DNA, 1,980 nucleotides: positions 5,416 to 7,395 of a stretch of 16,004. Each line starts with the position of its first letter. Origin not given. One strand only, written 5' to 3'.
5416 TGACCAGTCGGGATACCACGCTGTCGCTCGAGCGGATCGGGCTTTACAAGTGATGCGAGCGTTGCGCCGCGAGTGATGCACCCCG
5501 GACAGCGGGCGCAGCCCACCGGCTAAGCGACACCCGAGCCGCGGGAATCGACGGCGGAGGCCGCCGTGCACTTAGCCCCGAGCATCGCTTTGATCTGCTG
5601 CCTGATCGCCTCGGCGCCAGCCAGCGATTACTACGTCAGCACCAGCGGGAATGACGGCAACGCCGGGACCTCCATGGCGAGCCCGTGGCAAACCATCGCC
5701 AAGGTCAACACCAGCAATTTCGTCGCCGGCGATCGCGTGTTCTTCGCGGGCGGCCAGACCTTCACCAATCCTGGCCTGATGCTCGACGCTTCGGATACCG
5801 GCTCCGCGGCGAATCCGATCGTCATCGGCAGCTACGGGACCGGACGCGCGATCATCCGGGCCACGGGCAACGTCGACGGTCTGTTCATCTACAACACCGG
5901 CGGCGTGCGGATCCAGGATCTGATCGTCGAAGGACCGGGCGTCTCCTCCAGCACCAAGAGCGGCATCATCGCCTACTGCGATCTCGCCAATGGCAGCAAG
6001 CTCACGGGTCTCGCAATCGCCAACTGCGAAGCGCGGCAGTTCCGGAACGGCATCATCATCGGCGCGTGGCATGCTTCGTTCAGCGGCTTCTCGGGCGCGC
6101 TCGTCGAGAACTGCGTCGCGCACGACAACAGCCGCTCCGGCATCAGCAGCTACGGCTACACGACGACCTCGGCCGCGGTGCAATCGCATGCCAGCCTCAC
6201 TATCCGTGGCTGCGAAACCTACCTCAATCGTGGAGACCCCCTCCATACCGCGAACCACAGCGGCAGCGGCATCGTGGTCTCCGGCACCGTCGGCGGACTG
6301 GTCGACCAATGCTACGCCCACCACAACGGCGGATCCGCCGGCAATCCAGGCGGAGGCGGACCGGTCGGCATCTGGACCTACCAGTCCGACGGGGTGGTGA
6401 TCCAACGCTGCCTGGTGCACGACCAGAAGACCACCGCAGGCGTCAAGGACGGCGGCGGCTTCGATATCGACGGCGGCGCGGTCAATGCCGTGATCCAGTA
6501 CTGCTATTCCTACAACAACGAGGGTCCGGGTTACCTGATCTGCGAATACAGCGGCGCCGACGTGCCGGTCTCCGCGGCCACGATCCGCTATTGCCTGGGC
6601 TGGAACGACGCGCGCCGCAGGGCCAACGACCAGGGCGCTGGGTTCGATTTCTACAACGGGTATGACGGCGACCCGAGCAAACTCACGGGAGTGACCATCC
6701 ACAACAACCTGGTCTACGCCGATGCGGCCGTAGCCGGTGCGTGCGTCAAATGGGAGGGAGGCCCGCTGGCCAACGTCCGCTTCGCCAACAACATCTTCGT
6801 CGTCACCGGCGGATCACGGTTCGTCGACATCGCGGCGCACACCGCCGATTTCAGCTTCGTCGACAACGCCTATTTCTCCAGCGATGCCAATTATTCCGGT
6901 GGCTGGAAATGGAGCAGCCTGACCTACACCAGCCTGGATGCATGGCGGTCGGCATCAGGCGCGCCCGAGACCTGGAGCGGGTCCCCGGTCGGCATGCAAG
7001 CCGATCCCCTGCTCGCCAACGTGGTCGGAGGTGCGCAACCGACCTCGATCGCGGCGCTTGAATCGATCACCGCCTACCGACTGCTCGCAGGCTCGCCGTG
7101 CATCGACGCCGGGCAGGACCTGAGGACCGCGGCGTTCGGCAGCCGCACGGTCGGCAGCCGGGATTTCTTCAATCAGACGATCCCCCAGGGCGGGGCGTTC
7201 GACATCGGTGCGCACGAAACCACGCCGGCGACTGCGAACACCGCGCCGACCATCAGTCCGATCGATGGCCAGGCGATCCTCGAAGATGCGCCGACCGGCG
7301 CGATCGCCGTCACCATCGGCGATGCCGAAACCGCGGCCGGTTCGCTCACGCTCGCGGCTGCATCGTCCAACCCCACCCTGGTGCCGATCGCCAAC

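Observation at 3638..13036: Candidate surface-signalling module: ECF sigma / FecR-like anti-sigma with a glycan-binding-type sensor domain, a beta-helix surface enzyme, a giant PATR-IPT-MBG adhesin and a poly-Gly lipoprotein, all co-directional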

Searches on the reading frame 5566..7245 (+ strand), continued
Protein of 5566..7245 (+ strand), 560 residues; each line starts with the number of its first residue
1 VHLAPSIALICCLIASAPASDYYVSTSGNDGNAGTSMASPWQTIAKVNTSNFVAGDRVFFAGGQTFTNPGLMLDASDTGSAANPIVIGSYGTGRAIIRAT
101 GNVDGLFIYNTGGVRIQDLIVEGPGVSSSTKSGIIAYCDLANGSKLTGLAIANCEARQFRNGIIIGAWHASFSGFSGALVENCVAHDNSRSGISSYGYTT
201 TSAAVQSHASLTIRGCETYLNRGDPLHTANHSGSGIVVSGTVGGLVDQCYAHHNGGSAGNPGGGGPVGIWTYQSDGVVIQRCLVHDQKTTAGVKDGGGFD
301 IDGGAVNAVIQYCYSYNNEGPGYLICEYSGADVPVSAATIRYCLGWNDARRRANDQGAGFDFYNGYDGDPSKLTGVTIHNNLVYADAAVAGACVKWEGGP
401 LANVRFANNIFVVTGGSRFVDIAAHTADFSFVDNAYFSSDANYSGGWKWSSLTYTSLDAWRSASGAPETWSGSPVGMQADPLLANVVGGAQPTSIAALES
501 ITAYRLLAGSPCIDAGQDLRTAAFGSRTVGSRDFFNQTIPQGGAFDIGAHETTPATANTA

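Call 106: search_protein_families(library=ncbifam, proteins=[L008:786-1301:+, L009:71-640:+], max_evalue=1e-8)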
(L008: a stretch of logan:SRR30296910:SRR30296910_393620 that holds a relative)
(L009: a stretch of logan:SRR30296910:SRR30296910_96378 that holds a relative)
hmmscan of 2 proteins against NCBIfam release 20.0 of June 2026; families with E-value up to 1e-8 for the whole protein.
L008:786-1301:+ (171 aa): 10 families
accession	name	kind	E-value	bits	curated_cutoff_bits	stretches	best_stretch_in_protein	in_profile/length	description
TIGR02989.1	Sig-70_gvs1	subfamily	4e-45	153.6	124.55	1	6-162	2-158/158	RNA polymerase sigma-70 factor, Rhodopirellula/Verrucomicrobium family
TIGR02937.1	sigma70-ECF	superfamily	9.7e-18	64.3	42.9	1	10-160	6-163/165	sigma-70 family RNA polymerase sigma factor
NF009166.1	PRK12513.1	equivalog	5.5e-13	49.1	206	1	3-168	20-188/193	RNA polymerase sigma factor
NF058625.1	sigma_PG0214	equivalog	2.3e-10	40.4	130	1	3-163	3-162/170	GFO_1088 family ECF-type sigma factor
NF009168.0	PRK12515.1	subfamily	4.2e-10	39.4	236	1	4-161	21-178/189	RNA polymerase sigma factor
NF007228.0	PRK09646.1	subfamily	3.7e-09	36.5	226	1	3-158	28-183/194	ECF RNA polymerase sigma factor SigK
TIGR02983.1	SigE-fam_strep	subfamily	4.6e-09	36.4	141.55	1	3-160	4-156/162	SigE family RNA polymerase sigma factor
NF009195.0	PRK12543.1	subfamily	5.8e-09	35.7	197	1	3-138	18-154/192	RNA polymerase sigma factor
NF004113.0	PRK05602.1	equivalog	7.5e-09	35.5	208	1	3-164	43-203/211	RNA polymerase sigma factor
TIGR02984.1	Sig-70_plancto1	subfamily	9.2e-09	35.1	183.75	0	27-153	33-179/189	RNA polymerase sigma-70 factor, Planctomycetaceae-specific subfamily 1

L009:71-640:+ (189 aa): 40 families (the best 25 are shown)
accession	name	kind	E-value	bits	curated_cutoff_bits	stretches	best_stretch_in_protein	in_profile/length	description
TIGR02989.1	Sig-70_gvs1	subfamily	1.1e-29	103.4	124.55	1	20-182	2-158/158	RNA polymerase sigma-70 factor, Rhodopirellula/Verrucomicrobium family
TIGR02937.1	sigma70-ECF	superfamily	4.4e-20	72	42.9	1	33-180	15-163/165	sigma-70 family RNA polymerase sigma factor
NF008888.0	PRK11922.1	equivalog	6.2e-19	68.5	204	1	8-184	19-198/231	RNA polymerase sigma factor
NF009166.1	PRK12513.1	equivalog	1.3e-17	64.2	206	1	8-183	11-187/193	RNA polymerase sigma factor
TIGR02939.1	RpoE_Sigma70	equivalog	6.8e-17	62.1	236.15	1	8-181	9-185/190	RNA polymerase sigma factor RpoE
TIGR02985.1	Sig70_bacteroi1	subfamily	1.9e-16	60.7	126.4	1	20-179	2-159/162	RNA polymerase sigma-70 factor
NF009188.0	PRK12536.1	subfamily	2.2e-14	53.8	250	1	5-180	16-184/190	RNA polymerase sigma factor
NF007216.0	PRK09638.1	equivalog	2.4e-14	53.5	194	1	8-174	7-166/180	RNA polymerase sigma factor SigY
TIGR02943.1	Sig70_famx1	hypoth_equivalog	8.9e-14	51.7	162.2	1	44-184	27-181/188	RNA polymerase sigma-70 factor, TIGR02943 family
NF058625.1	sigma_PG0214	equivalog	1.4e-13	50.9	130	1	36-181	21-160/170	GFO_1088 family ECF-type sigma factor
NF007215.0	PRK09637.1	equivalog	1.9e-13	50.8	212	1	24-182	6-154/181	RNA polymerase sigma factor SigZ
TIGR02984.1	Sig-70_plancto1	subfamily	4.6e-13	49.1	183.75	1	13-175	1-181/189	RNA polymerase sigma-70 factor, Planctomycetaceae-specific subfamily 1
NF009171.0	PRK12518.1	equivalog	1.1e-12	48.2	208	1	9-186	17-188/191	RNA polymerase sigma factor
TIGR02950.1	SigM_subfam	subfamily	1.3e-12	47.8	147.95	1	46-180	27-156/159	RNA polymerase sigma factor, SigM family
NF006930.0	PRK09415.1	subfamily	1.9e-12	47.4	198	1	38-181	35-174/179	RNA polymerase factor sigma C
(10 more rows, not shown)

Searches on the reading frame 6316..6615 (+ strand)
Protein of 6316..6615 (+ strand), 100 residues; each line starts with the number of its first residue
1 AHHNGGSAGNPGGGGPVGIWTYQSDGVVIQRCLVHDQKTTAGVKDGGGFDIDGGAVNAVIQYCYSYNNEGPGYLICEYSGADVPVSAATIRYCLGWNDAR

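Call 75: search_solved_structures(query=window:6316-6615:+, max_evalue=10, show_alignments=5)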
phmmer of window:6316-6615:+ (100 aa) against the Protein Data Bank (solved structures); distinct sequences matched with E-value up to 10: 6.
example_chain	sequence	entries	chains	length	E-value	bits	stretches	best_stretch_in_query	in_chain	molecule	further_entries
7v6i_A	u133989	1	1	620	0.0057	20.4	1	3-99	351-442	Lacto-N-biosidase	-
5gqc_A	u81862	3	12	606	0.034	18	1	8-98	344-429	Lacto-N-biosidase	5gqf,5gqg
24mr_A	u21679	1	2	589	0.19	15.5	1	8-98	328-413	Lacto-N-biosidase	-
6bqn_A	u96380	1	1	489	0.65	13.8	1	30-86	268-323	SCNN1A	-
6wth_A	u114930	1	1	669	0.94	13.3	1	30-86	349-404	Amiloride-sensitive sodium channel subunit alpha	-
6wth_B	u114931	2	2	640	1.3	12.8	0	31-86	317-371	Amiloride-sensitive sodium channel subunit beta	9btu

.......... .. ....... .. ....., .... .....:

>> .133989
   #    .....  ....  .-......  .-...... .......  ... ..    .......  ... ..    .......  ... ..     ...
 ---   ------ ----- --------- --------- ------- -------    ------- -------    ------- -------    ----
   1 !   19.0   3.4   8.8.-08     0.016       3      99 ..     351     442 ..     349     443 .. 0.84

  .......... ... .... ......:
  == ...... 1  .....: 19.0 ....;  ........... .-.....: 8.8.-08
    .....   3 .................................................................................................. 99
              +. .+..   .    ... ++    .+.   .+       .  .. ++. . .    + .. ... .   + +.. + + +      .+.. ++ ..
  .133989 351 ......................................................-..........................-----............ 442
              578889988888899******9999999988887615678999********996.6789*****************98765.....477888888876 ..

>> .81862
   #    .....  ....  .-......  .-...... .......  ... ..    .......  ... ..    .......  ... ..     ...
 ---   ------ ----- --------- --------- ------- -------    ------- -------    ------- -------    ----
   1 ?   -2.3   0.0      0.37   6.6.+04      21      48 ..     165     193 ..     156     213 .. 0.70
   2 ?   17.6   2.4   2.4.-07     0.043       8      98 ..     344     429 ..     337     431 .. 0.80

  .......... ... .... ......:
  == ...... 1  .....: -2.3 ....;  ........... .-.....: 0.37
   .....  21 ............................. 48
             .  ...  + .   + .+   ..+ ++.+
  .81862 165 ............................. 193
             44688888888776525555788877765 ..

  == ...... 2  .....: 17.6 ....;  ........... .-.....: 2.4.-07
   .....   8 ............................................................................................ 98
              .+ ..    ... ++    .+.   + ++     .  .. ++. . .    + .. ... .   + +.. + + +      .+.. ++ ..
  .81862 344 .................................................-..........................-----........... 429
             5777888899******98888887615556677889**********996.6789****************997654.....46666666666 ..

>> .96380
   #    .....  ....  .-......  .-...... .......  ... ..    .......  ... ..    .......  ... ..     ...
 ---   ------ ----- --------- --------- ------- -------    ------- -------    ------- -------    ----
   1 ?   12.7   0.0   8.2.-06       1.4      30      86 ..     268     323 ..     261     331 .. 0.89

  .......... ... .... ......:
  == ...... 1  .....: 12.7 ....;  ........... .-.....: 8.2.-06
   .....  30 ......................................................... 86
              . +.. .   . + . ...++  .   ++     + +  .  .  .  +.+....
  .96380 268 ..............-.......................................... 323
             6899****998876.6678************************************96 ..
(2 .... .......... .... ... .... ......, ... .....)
